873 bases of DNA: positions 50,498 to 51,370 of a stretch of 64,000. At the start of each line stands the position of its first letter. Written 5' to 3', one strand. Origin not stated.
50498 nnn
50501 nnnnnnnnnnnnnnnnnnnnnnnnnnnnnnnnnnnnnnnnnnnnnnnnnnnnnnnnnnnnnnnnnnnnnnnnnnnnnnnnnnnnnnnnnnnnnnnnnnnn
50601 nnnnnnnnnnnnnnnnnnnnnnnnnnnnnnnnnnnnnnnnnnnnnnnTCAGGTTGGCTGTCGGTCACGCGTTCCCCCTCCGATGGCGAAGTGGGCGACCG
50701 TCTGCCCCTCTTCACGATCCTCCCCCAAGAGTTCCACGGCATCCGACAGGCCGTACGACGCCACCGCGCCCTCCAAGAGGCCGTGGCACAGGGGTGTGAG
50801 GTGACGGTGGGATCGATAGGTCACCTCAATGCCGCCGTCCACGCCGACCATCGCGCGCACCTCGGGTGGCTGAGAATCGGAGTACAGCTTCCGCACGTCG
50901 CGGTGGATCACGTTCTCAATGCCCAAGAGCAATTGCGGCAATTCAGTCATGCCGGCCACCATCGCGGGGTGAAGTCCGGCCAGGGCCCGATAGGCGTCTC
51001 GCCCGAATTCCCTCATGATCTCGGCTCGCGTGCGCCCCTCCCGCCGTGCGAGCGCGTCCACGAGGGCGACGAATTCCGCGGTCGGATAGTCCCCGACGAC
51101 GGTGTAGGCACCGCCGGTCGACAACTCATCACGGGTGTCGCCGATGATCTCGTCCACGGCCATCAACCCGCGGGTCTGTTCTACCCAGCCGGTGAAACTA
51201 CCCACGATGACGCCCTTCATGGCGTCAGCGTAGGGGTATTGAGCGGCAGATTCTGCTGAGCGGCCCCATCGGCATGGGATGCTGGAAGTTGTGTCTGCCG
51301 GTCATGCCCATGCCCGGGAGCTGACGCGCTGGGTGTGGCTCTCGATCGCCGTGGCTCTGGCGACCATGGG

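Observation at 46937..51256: H-NOX heme sensor in an actinobacterium, operonic with a PAS-GGDEF*-EAL phosphodiesterase and a CHASE-like diguanylate cyclase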

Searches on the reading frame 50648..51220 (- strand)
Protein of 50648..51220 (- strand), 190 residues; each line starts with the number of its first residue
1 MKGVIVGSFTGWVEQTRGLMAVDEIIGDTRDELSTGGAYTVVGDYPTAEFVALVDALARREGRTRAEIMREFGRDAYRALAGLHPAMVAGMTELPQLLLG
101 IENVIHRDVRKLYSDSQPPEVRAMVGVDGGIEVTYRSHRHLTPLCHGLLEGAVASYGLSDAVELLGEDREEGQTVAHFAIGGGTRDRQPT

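Call 3: search_protein_families(library=pfam, proteins=[window:50648-51220:-], max_evalue=0.01)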
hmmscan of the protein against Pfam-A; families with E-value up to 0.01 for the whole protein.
window:50648-51220:- (190 aa): 2 families
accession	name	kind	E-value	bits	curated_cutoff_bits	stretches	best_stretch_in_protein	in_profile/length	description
PF07700.20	HNOB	-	6.9e-26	91.5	25.5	1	2-158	1-157/163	Haem-NO-binding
PF01402.27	RHH_1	-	0.00028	21.1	20.5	1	49-71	9-31/39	Ribbon-helix-helix protein, copG family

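Call 4: search_protein_families(library=ncbifam, proteins=[window:50648-51220:-], max_evalue=0.01)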
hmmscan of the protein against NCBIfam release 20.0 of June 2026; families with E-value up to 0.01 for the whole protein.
window:50648-51220:- (190 aa): 0 families

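Call 5: search_solved_structures(query=window:50648-51220:-, max_evalue=0.01, show_alignments=4)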
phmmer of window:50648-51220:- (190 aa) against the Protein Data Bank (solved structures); distinct sequences matched with E-value up to 0.01: 17.
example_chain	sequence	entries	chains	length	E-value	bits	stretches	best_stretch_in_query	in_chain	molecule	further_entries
6bde_A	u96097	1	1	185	2.2e-15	60.4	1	1-177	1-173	2,4-dihydroxyhept-2-ene-1,7-dioic acid aldolase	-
6bdd_A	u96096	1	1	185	1.5e-14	57.7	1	1-177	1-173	2,4-dihydroxyhept-2-ene-1,7-dioic acid aldolase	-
6ocv_A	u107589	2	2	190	5e-12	49.5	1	6-161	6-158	Heme NO binding domain protein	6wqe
4u99_A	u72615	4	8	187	2.8e-11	47.1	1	36-157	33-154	NO-binding heme-dependent sensor protein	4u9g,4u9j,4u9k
2kii_A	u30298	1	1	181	4.6e-11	46.3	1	36-155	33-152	Putative uncharacterized protein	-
4u9b_A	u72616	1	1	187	5.1e-11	46.2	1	36-155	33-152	NO-binding heme-dependent sensor protein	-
2kil_A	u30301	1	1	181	1.2e-09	41.7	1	36-155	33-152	Putative uncharacterized protein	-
4fdk_A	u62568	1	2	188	3.8e-07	33.6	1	1-164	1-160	Methyl-accepting chemotaxis protein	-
3iqb_A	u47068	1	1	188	1.4e-06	31.7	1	1-164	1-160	Methyl-accepting chemotaxis protein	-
1u4h_A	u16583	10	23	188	1.4e-06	31.7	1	1-164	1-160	Heme-based Methyl-accepting Chemotaxis Protein | Methyl-accepting chemotaxis protein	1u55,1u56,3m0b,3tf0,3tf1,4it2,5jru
1xbn_A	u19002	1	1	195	1.6e-06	31.6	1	1-164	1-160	Methyl-accepting chemotaxis protein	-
3nvr_A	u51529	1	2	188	2.5e-06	30.9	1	1-164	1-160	Methyl-accepting chemotaxis protein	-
3sj5_A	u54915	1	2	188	3.7e-06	30.4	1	1-164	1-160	Methyl-accepting chemotaxis protein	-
6cww_A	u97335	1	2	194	4.1e-06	30.2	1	1-164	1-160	Methyl-accepting chemotaxis protein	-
3eee_A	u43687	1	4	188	1.8e-05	28.1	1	1-164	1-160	Methyl-accepting chemotaxis protein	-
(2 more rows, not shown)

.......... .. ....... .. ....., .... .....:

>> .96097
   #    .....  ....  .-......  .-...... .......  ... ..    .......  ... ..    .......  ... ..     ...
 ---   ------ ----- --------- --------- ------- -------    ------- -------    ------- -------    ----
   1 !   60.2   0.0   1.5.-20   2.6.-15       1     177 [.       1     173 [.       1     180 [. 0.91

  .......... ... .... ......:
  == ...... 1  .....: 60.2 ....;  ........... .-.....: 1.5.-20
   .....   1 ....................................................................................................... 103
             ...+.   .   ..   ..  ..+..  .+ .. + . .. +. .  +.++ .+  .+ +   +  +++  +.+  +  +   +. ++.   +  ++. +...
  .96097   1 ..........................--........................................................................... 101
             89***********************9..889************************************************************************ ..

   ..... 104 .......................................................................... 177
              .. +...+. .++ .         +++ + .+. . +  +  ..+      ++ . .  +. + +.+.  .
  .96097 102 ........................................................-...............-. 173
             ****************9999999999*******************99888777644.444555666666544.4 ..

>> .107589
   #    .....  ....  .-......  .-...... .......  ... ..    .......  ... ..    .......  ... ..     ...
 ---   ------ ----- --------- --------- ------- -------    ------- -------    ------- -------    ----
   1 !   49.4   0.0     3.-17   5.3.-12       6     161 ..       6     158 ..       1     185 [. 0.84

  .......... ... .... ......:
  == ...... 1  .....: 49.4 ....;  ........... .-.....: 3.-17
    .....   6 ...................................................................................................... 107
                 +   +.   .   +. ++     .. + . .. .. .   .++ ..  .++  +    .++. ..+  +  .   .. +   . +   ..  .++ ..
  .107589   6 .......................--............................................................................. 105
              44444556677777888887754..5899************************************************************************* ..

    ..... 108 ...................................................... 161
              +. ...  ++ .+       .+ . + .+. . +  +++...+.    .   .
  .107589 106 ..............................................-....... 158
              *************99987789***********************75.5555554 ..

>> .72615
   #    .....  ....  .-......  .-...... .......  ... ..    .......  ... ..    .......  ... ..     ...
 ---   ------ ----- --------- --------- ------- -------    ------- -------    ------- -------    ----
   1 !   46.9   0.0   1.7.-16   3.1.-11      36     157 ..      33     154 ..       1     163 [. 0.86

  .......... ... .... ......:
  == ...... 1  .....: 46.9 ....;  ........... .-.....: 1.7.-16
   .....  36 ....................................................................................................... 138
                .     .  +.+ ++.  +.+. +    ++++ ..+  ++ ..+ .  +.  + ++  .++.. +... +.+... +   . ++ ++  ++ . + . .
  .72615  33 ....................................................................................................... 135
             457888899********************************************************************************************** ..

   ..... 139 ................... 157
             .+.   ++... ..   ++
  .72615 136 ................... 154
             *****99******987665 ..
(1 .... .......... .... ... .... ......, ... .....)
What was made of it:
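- Checked: phmmer against PDB aligns His106 with the proximal His and Y135/S137/R139 with YxSxR of the Kordia and Shewanella H-NOX proteins (call 5).
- PDB alignments place His106 and YxSxR correctly (call 5).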

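Call 7: find_homologous_proteins(query=window:50648-51220:-, max_evalue=0.001)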
Query window:50648-51220:- (190 aa): 35 proteins with E <= 0.001 among 1204 candidates.
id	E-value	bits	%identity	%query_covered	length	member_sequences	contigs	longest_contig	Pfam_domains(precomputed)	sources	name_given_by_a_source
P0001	9.7e-120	415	100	100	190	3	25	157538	PF07700.21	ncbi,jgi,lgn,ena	jgi:hypothetical protein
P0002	1.2e-69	252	67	96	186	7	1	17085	PF07700.21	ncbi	-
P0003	1.4e-68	249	67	95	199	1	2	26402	PF07700.21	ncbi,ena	-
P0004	1.4e-61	226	60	95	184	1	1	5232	PF07700.21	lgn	-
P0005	2.7e-60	222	61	96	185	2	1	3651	PF07700.21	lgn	-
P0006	4.3e-50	188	54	89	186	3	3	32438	PF07700.21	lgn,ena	-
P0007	1.9e-49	186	52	93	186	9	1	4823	PF07700.21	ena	-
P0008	7.1e-48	181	55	89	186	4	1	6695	PF07700.21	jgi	jgi:hypothetical protein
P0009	1.8e-46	177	56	82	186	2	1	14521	PF07700.21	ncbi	-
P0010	2.4e-34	137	67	54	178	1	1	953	PF07700.21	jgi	-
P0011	9.3e-28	116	40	95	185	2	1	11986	PF07700.21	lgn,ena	-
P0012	1.4e-26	112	38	95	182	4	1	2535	PF07700.21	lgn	-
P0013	3.8e-26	110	41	78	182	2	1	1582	PF07700.21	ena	-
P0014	8.2e-26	109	37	95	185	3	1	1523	PF07700.21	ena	-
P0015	4.5e-25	107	40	84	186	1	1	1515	PF07700.21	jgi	jgi:hypothetical protein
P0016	1.3e-24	105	38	95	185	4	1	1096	PF07700.21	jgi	-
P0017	2.0e-23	101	40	83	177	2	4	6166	PF07700.21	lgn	-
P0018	3.1e-23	101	38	95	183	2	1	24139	PF07700.21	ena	-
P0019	1.1e-21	96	33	92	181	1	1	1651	PF07700.21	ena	-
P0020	1.2e-20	92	38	85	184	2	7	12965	PF07700.21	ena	-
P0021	2.1e-20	92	34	98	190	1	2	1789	PF07700.21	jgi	-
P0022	3.4e-19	88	36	86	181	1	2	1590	PF07700.21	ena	-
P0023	8.2e-19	86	39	83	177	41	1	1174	PF07700.21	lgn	-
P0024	9.6e-19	86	39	83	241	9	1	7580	PF07700.21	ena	-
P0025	1.7e-18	85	34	93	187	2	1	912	PF07700.21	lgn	-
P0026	2.3e-18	85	37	85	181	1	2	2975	PF07700.21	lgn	-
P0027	3.9e-18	84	32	99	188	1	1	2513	PF07700.21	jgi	-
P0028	2.2e-17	82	35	85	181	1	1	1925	PF07700.21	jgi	jgi:hypothetical protein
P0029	2.5e-17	82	32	97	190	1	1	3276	PF07700.21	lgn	-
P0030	4.7e-16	77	35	83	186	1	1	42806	PF07700.21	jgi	jgi:Haem-NO-binding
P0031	2.1e-15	75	34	88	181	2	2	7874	PF07700.21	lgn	-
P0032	5.2e-15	74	34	95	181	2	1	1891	PF07700.21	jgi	jgi:hypothetical protein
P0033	1.9e-14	72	34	83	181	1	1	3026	PF07700.21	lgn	-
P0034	1.4e-13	69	34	82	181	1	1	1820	PF07700.21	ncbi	-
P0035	5.3e-13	67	35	84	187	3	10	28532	PF07700.21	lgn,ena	-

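Call 10: find_encoding_contigs(protein=P0001, flank=8000, max_places=6)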
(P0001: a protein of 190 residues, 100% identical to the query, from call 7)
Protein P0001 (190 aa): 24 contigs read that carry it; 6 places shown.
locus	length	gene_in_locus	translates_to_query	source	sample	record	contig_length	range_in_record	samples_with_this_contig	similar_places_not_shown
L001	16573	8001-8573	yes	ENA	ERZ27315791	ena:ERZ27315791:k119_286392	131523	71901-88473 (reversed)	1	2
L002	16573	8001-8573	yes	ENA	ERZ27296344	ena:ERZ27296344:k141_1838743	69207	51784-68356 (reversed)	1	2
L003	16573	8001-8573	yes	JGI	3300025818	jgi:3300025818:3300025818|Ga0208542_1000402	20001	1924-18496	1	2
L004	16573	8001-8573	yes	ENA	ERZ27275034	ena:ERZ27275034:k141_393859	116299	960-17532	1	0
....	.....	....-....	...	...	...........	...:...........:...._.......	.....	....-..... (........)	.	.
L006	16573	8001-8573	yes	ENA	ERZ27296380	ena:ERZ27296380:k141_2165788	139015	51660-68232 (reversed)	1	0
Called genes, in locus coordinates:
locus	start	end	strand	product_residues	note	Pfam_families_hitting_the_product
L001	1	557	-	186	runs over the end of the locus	PF04832:SOUL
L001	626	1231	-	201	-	-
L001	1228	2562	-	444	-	PF00672:HAMP, PF00512:HisKA, PF02518:HATPase_c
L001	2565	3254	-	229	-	PF00072:Response_reg, PF00486:Trans_reg_C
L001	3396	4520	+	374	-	PF01594:AI-2E_transport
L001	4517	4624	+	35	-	-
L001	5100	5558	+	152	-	PF14539:DUF4442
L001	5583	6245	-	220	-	PF01872:RibD_C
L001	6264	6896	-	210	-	PF00578:AhpC-TSA, PF08534:Redoxin, PF10417:1-cysPrx_C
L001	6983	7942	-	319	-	PF01545:Cation_efflux, PF16916:ZT_dimer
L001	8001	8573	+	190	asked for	PF07700:HNOB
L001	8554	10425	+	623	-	PF13188:PAS_8 (faint), PF00990:GGDEF, PF00563:EAL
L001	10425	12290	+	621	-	PF03924:CHASE, PF00990:GGDEF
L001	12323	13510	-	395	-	PF01594:AI-2E_transport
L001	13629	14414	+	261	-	PF12146:Hydrolase_4, PF00561:Abhydrolase_1, PF12697:Abhydrolase_6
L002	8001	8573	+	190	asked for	PF07700:HNOB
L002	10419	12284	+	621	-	PF03924:CHASE, PF00990:GGDEF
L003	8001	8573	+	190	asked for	PF07700:HNOB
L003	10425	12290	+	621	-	PF03924:CHASE, PF00990:GGDEF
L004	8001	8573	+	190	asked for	PF07700:HNOB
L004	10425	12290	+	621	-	PF03924:CHASE, PF00990:GGDEF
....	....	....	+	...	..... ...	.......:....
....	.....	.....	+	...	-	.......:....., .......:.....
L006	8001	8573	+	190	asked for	PF07700:HNOB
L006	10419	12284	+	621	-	PF03924:CHASE, PF00990:GGDEF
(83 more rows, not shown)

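Call 14: find_related_loci(query=A1, collection=genome_contigs, flank=6000)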
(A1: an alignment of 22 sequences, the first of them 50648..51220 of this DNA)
Query A1 (190 aa) in genome_contigs; peptide patterns used: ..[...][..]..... (x = any residue, [..] = any of these).
214 stretches matched a pattern; 210 encode a relative of the query (tblastn E <= 1e-3); the best 80 are kept; 80 distinct loci.
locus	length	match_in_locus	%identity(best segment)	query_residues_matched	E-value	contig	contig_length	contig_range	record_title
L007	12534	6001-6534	66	1-178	5e-72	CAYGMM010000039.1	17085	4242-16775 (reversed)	MAG TPA_asm: uncultured Actinomyces sp. isolate ERP116193_co2_117 genome assembly, contig: NODE_8093_length_17085_cov_5.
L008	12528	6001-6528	52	1-176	2e-54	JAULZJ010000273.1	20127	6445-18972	MAG: Candidatus Nanopelagicales bacterium isolate P_NANO1 NODE_5052_length_20127_cov_2.992900, whole genome shotgun sequ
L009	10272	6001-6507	54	1-169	2e-53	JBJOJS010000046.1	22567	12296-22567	MAG: Actinomycetota bacterium isolate stroublescreek_2019_sw_WHONDRS-S19S_0089_B_bin.14 scaffold_1667138, whole genome s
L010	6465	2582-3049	54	1-156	1e-49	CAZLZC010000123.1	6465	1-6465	MAG TPA_asm: uncultured Actinomyces sp. isolate SRP272421_co4_312 genome assembly, contig: NODE_41989_length_6465_cov_10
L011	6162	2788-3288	51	1-167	8e-48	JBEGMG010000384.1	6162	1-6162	MAG: Actinomycetota bacterium isolate NASQAN2016_083_B_bin.22 scaffold_129001, whole genome shotgun sequence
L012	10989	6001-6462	43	1-157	7e-33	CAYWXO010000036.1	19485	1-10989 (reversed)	MAG TPA_asm: uncultured Thiobacillus sp. isolate SRP272421_co2_617 genome assembly, contig: NODE_8135_length_19485_cov_8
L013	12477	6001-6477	43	1-164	3e-31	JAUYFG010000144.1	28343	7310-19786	MAG: Pseudomonadota bacterium isolate C21_maxbin.011 C21_k141_411345, whole genome shotgun sequence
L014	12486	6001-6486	41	1-167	7e-31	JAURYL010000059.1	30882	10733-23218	MAG: Pseudomonadota bacterium isolate E2_concoct.bin.75 E2_k141_70523, whole genome shotgun sequence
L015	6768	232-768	38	1-180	1e-30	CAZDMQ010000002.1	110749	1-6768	MAG TPA_asm: uncultured Hyphomonadaceae bacterium isolate SRP141376_co3_357 genome assembly, contig: NODE_291_length_110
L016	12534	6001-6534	39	1-180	3e-30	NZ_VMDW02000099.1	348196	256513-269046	Vogesella urethralis strain YM-1 NODE_1_length_348196_cov_118.356235, whole genome shotgun sequence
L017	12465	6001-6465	42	1-157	3e-30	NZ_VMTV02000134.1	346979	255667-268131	Vogesella mureinivorans strain 389 NODE_2_length_346979_cov_389.810838, whole genome shotgun sequence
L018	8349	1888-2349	41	1-157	2e-30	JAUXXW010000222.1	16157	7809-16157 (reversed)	MAG: Pseudomonadota bacterium isolate C17_metabat.bin.16_sub C17_k141_23423, whole genome shotgun sequence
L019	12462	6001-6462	40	1-157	1e-29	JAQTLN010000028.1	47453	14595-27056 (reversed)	MAG: Gallionellaceae bacterium isolate STA_18 NODE_1438_length_47453_cov_49.533956_Sandtown_A, whole genome shotgun sequ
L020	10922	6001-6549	36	1-184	2e-29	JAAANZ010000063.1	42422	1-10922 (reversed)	MAG: Alphaproteobacteria bacterium isolate GSL.Bin11 NODE_372_length_42422_cov_0.866244, whole genome shotgun sequence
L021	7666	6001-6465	41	1-157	2e-29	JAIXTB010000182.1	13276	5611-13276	MAG: Neisseriaceae bacterium isolate C8_MAG_00023 pond_C8_MAG_00023_000000000273, whole genome shotgun sequence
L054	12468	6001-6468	37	1-158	1e-26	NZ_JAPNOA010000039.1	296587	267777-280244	Parathalassolituus penaei strain G-43 scaffold11, whole genome shotgun sequence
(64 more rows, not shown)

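Call 17: search_protein_families(library=pfam, proteins=[L007:6515-8404:+, L007:8386-10275:+, L008:4081-5985:+, L008:6548-8407:+, L008:8404-10254:+, L008:2526-3962:+, L008:173-2443:+, L008:10280-11731:-, L010:653-2566:+, L010:3135-4988:+], max_evalue=0.001)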
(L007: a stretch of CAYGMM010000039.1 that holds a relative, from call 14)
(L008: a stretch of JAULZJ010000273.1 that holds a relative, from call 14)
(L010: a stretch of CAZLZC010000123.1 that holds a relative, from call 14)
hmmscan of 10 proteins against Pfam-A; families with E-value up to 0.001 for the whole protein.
L007:6515-8404:+ (629 aa): 5 families
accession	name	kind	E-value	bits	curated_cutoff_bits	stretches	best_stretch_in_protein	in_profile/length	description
PF00563.25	EAL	-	2.3e-62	210.9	31.3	1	376-609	2-235/236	EAL domain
PF00990.26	GGDEF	-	7.4e-18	65.3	23.8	1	193-350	1-155/161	Diguanylate cyclase, GGDEF domain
PF08448.16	PAS_4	-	5.6e-07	30.2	23.1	1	74-184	1-110/110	PAS fold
PF13188.13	PAS_8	-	7e-06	26.2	21.8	1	70-117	3-51/65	PAS domain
PF13426.13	PAS_9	-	6.2e-05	23.7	27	1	79-181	2-103/103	PAS domain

L007:8386-10275:+ (629 aa): 3 families
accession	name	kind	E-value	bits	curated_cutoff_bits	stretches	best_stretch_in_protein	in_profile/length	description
PF00990.26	GGDEF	-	7.7e-38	130.2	23.8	1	445-602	2-161/161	Diguanylate cyclase, GGDEF domain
PF03924.19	CHASE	-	2e-07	31.4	25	1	126-246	66-175/189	CHASE domain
PF17853.6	GGDEF_2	-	0.00017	22.2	24.5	0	478-564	25-89/116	GGDEF-like domain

L008:4081-5985:+ (634 aa): 5 families
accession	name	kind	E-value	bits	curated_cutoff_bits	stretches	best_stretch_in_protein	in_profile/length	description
PF13632.12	Glyco_trans_2_3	-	6.1e-24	85.4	27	1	170-378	3-197/198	Glycosyl transferase family group 2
PF13641.12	Glyco_tranf_2_3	-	8.6e-18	65.6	27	1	93-308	5-230/230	Glycosyltransferase like family 2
PF00535.33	Glycos_transf_2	-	6.6e-17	62.4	23.3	1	93-253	2-166/168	Glycosyl transferase family 2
PF03552.20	Cellulose_synt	-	6.4e-11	42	24.7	1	261-385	421-549/722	Cellulose synthase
PF13506.12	Glyco_transf_21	-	3.9e-09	36.6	21.7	1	152-307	17-174/174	Glycosyl transferase family 21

L008:6548-8407:+ (619 aa): 5 families
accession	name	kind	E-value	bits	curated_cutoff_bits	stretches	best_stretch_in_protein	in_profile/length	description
PF00563.25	EAL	-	3.6e-62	210.2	31.3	1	366-598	3-235/236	EAL domain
PF00990.26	GGDEF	-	7e-20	71.9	23.8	1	182-343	1-159/161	Diguanylate cyclase, GGDEF domain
PF24820.1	Diguanyl_cycl_sensor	-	1.2e-06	28.8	28.1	1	64-167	3-109/109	Diguanylate cyclase-like sensor domain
PF13188.13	PAS_8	-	6.1e-05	23.2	21.8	1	61-107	5-48/65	PAS domain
PF13426.13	PAS_9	-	0.00075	20.2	27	0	68-170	2-103/103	PAS domain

L008:8404-10254:+ (616 aa): 2 families
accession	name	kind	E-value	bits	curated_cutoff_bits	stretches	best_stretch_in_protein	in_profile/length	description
PF00990.26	GGDEF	-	8.4e-37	126.9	23.8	1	441-598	2-161/161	Diguanylate cyclase, GGDEF domain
PF03924.19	CHASE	-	1.2e-08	35.4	25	1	121-243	66-176/189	CHASE domain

L008:2526-3962:+ (478 aa): 3 families
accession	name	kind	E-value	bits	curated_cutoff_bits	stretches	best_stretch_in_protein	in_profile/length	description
PF00083.30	Sugar_tr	-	6.5e-105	352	22.3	1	22-471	2-450/452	Sugar (and other) transporter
PF07690.21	MFS_1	-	5.4e-32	111.5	33.4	1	26-423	2-345/347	Major Facilitator Superfamily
PF05631.20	MFS_5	-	0.00055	19.4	25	1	47-123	61-136/356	Sugar-tranasporters, 12 TM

L008:173-2443:+ (756 aa): 1 family
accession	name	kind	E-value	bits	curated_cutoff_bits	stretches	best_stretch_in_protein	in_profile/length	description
PF13558.12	SbcC_Walker_B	-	3.6e-10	40.4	27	1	652-712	26-88/90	SbcC/RAD50-like, Walker B motif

L008:10280-11731:- (483 aa): 1 family
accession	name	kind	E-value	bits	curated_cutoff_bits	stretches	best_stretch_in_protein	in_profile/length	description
PF00171.27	Aldedh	-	7.5e-141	470.3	23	1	21-477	1-459/461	Aldehyde dehydrogenase family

L010:653-2566:+ (637 aa): 6 families
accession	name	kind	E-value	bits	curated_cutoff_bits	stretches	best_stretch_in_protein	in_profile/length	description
PF13632.12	Glyco_trans_2_3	-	2e-22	80.4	27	1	173-386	3-195/198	Glycosyl transferase family group 2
PF00535.33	Glycos_transf_2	-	5.3e-17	62.7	23.3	1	96-254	2-164/168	Glycosyl transferase family 2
PF13641.12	Glyco_tranf_2_3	-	4.8e-15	56.6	27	1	96-311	5-230/230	Glycosyltransferase like family 2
PF03552.20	Cellulose_synt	-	2.6e-11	43.3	24.7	1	263-388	420-549/722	Cellulose synthase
PF13506.12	Glyco_transf_21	-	6.5e-09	35.9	21.7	1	155-310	17-174/174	Glycosyl transferase family 21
PF07238.19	PilZ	-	3.5e-06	27.7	22.5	1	511-612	2-100/102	PilZ domain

L010:3135-4988:+ (617 aa): 6 families
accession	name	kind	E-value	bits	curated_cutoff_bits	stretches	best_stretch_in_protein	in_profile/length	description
PF00563.25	EAL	-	2e-63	214.3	31.3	1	364-596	3-235/236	EAL domain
PF00990.26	GGDEF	-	2e-21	76.9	23.8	1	180-340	1-158/161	Diguanylate cyclase, GGDEF domain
PF13426.13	PAS_9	-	6.5e-07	30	27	1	66-168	2-103/103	PAS domain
PF13188.13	PAS_8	-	3.9e-06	27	21.8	1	59-106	5-49/65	PAS domain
PF08448.16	PAS_4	-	7.1e-06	26.7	23.1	1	62-170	2-109/110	PAS fold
PF00989.32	PAS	-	0.00076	19.9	22.6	0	59-164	5-111/113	PAS fold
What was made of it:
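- On CHASE extracytoplasmic sensor domain (PF03924): Orthologs score 31-35 bits (call 17).
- In the GT2 gene of the sister clade the DxSxxG motif reads DLHEAG, and the L008 copy gave no Pfam PilZ hit at E<=0.001 (call 17).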

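Call 28: predict_structure(alignment_id=A1)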
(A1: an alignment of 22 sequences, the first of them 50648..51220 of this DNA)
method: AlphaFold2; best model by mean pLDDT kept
length: 190 residues; sequences in the alignment: 22
mean_pLDDT: 87.8   pTM: 0.84
mean pLDDT of the five models: 87.8, 85.1, 84.4, 84.2, 82.5
residues with pLDDT >= 90: 107; 70-90: 68; 50-70: 11; < 50: 4
segments of 3 or more residues with pLDDT < 50: 186-189
pLDDT, mean of each block of 10 residues (from residue 1): 81 96 96 82 80 97 98 92 83 88 79 79 91 94 96 89 96 96 54
secondary structure, 60 per line:
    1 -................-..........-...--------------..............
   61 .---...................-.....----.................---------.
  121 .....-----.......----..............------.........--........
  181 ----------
elements in order: H2-17 H19-28 H47-61 H65-83 H85-89 H94-110 E120-125 E131-137 H142-155 E162-170 E173-180
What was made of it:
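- Tried and rejected: It lies inside high-confidence H-NOX helices (call 28).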
